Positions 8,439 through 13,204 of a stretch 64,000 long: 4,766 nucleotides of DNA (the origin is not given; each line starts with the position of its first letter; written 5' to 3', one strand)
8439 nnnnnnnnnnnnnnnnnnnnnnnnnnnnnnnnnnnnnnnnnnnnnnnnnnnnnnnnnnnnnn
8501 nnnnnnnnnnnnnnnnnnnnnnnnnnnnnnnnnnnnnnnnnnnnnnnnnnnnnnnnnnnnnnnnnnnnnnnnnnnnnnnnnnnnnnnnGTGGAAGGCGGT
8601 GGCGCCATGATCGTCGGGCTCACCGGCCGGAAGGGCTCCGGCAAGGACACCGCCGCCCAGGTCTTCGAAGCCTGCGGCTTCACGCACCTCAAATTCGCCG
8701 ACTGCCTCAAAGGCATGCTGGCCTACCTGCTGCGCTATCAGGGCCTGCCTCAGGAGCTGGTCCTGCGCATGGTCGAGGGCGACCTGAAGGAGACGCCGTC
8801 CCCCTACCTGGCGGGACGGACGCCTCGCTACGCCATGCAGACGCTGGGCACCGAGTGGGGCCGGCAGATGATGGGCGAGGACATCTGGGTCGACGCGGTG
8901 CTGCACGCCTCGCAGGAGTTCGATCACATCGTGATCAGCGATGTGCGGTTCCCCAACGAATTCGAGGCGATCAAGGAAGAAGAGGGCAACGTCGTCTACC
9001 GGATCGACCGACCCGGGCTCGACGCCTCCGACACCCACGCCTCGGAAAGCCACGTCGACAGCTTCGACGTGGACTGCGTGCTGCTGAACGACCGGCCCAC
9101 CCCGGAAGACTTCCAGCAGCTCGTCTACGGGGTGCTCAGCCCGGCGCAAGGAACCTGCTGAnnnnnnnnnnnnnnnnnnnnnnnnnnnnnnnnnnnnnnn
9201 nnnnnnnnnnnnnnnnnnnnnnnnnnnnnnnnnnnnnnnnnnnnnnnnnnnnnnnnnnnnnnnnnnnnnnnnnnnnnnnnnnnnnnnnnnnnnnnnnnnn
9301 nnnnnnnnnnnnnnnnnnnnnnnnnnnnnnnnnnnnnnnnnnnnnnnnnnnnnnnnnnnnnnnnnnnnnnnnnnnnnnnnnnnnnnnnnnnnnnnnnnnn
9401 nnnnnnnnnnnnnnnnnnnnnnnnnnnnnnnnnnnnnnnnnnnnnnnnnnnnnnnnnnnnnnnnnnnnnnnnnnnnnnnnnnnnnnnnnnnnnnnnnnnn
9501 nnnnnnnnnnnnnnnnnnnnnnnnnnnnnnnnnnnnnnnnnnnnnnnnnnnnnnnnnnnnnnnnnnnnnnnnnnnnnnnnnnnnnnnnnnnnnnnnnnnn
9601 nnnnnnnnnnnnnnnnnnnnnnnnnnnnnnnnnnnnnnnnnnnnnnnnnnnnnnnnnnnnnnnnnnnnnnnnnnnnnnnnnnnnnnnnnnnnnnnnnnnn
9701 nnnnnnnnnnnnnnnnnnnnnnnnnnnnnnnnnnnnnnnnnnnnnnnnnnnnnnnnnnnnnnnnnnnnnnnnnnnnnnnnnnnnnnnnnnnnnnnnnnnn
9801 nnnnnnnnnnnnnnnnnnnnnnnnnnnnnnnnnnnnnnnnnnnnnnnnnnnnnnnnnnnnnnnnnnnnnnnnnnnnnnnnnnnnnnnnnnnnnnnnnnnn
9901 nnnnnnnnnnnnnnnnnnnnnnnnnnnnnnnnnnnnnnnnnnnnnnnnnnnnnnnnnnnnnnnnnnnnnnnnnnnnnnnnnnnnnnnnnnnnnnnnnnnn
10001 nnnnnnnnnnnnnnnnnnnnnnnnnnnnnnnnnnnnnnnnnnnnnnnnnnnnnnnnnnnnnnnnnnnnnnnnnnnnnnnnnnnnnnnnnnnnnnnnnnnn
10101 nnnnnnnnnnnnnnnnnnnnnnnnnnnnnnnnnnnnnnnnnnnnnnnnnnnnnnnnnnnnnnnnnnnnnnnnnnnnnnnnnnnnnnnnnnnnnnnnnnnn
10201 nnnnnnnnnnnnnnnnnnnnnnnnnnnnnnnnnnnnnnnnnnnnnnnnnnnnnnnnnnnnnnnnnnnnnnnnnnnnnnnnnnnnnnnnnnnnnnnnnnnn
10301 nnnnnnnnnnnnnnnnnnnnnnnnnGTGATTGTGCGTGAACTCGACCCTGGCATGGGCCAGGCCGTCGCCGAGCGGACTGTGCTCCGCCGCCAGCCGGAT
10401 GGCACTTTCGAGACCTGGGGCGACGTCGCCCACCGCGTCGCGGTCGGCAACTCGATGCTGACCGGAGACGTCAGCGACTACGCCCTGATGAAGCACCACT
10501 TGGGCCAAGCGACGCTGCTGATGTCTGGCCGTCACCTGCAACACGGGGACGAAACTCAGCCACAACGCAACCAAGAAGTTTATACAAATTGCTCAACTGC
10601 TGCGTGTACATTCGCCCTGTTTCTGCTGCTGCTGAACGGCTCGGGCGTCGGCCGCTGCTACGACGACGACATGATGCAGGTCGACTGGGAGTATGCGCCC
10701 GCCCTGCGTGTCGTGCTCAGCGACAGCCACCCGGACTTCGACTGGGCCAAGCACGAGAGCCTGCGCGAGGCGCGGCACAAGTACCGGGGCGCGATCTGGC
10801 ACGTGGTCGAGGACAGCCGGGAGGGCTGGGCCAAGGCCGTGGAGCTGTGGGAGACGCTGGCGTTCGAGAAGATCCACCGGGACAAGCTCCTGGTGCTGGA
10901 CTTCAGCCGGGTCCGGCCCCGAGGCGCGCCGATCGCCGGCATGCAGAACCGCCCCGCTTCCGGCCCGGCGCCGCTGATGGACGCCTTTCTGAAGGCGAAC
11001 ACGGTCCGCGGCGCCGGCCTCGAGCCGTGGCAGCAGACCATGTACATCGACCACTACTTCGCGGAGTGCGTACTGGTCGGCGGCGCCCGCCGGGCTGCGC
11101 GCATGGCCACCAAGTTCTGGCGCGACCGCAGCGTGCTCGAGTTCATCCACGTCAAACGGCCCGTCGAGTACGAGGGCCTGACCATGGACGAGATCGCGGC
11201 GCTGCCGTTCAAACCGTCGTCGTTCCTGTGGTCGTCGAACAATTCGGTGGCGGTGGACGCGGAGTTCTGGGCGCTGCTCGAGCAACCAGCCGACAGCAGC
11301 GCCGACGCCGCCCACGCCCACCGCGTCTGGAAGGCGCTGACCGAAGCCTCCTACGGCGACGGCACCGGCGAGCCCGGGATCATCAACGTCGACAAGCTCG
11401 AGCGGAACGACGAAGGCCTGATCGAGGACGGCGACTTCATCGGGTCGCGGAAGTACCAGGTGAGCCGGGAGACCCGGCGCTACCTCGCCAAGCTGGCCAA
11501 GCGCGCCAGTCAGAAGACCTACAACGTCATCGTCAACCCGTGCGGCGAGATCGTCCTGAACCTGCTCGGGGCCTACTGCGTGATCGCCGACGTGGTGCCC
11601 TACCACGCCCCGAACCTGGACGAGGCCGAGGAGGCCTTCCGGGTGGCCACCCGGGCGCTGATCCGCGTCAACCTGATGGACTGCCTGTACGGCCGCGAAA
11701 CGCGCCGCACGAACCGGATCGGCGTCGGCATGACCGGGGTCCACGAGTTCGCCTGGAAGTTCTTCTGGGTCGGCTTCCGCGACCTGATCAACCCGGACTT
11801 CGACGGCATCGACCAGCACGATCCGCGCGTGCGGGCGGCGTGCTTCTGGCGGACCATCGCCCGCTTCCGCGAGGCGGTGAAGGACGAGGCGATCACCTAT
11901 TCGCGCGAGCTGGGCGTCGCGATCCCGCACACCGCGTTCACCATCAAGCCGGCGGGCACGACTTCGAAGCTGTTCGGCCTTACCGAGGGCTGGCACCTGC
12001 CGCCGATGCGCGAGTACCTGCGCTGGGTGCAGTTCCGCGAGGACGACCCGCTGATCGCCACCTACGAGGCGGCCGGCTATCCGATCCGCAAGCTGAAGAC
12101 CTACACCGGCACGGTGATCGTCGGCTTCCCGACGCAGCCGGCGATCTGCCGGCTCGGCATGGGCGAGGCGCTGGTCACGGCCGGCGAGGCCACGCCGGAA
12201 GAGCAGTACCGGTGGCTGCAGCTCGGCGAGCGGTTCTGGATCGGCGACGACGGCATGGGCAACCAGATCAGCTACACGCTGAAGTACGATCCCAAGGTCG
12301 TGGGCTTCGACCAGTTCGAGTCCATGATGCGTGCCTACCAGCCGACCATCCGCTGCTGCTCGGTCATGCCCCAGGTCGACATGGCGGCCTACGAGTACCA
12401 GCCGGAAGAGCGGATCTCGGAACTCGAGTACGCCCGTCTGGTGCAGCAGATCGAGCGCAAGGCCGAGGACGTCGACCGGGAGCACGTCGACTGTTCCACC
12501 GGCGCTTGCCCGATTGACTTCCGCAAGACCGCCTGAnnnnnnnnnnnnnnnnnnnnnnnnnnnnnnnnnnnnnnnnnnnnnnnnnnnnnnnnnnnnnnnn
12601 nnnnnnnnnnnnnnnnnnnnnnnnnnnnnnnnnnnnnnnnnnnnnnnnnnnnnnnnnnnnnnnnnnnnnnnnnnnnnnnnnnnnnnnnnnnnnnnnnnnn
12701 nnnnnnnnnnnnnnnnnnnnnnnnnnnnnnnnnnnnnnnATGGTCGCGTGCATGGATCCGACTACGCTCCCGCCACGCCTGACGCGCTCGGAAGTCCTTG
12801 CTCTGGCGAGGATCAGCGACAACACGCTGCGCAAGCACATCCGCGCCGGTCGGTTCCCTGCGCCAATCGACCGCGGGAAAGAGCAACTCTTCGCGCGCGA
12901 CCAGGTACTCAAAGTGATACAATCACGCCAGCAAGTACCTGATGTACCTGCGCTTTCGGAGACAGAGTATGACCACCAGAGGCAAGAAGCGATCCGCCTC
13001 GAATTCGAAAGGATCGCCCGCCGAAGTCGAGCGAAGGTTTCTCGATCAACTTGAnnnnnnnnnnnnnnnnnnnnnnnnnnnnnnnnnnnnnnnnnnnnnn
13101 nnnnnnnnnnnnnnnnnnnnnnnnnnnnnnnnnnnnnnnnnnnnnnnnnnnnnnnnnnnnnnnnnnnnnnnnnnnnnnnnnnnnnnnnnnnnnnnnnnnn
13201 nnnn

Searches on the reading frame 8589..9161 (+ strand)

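Call 8: search_protein_families(library=pfam, proteins=[window:8589-9161:+], max_evalue=0.01)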
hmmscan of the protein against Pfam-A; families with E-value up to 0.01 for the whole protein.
window:8589-9161:+ (190 aa): 2 families
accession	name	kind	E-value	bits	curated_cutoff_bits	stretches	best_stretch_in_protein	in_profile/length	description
PF21448.3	DNMK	-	1.8e-14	54.4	27.1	1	80-169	131-224/232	Deoxynucleotide monophosphate kinase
PF01121.26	CoaE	-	0.0029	17.8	27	1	7-32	1-26/180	Dephospho-CoA kinase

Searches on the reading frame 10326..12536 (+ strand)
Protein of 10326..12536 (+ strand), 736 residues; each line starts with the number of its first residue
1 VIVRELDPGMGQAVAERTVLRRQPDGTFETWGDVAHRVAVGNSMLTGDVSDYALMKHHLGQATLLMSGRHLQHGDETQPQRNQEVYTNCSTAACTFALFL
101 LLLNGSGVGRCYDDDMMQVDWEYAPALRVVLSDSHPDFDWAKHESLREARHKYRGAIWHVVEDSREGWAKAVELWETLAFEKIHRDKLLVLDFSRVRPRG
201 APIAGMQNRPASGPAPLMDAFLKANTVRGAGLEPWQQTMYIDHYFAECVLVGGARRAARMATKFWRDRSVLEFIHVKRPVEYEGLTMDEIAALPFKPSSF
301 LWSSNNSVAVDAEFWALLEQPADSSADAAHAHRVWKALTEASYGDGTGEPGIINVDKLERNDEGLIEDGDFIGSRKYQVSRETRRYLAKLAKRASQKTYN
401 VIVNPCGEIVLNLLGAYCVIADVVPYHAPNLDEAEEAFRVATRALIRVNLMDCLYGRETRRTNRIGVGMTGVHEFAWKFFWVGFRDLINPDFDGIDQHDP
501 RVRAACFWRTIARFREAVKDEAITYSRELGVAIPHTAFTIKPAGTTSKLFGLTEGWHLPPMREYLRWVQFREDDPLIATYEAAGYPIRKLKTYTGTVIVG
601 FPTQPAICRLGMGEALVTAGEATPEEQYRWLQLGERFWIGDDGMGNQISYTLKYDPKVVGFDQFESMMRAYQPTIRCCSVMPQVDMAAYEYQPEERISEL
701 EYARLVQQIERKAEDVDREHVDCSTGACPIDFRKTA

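Call 8: search_protein_families(library=pfam, proteins=[window:10326-12536:+], max_evalue=0.01)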
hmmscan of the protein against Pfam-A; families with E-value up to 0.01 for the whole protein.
window:10326-12536:+ (736 aa): 2 families
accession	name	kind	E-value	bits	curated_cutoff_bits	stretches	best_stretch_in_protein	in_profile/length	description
PF21995.1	RNR-II_ins_dom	-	2e-09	38.1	27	1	152-227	30-106/107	B12-dependent ribonucleotide reductase, insertion domain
PF02867.20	Ribonuc_red_lgC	-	3.5e-06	26.4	23.9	1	245-476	66-295/523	Ribonucleotide reductase, barrel domain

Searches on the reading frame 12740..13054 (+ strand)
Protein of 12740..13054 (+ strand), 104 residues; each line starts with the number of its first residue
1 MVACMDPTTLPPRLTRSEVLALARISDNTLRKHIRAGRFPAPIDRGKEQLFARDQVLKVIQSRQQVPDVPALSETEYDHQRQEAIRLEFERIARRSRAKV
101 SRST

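Call 8: search_protein_families(library=pfam, proteins=[window:12740-13054:+], max_evalue=0.01)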
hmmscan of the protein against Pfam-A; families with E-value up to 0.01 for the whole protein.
window:12740-13054:+ (104 aa): 2 families
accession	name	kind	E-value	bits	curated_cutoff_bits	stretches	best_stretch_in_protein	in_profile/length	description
PF12728.13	HTH_17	-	1.9e-05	25.3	27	1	14-63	2-50/51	Helix-turn-helix domain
PF07825.17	Exc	-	0.00047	20.5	23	1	26-67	18-60/77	Excisionase-like protein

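Call 83: search_protein_families(library=phrogs, proteins=[window:12740-13054:+], max_evalue=0.01)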
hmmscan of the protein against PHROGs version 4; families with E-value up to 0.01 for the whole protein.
window:12740-13054:+ (104 aa): 7 families
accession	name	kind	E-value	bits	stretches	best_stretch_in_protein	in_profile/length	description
phrog_66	-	integration and excision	2.2e-06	28.6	1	7-98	87-178/412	excisionase and transcriptional regulator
phrog_10045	-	DNA, RNA and nucleotide metabolism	4.1e-06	27.6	1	9-58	16-65/74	HTH DNA binding protein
phrog_6401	-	DNA, RNA and nucleotide metabolism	4.2e-06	27.6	1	14-65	10-61/64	DNA binding protein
phrog_9834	-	integration and excision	0.0013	20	1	13-69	27-83/86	excisionase and transcriptional regulator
phrog_19880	-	transcription regulation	0.0035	18.5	1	16-63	75-122/136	transcriptional regulator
phrog_57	-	head and packaging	0.0054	17.6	1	14-88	13-94/199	terminase small subunit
phrog_2907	-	integration and excision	0.0063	17.9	1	14-69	7-66/117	excisionase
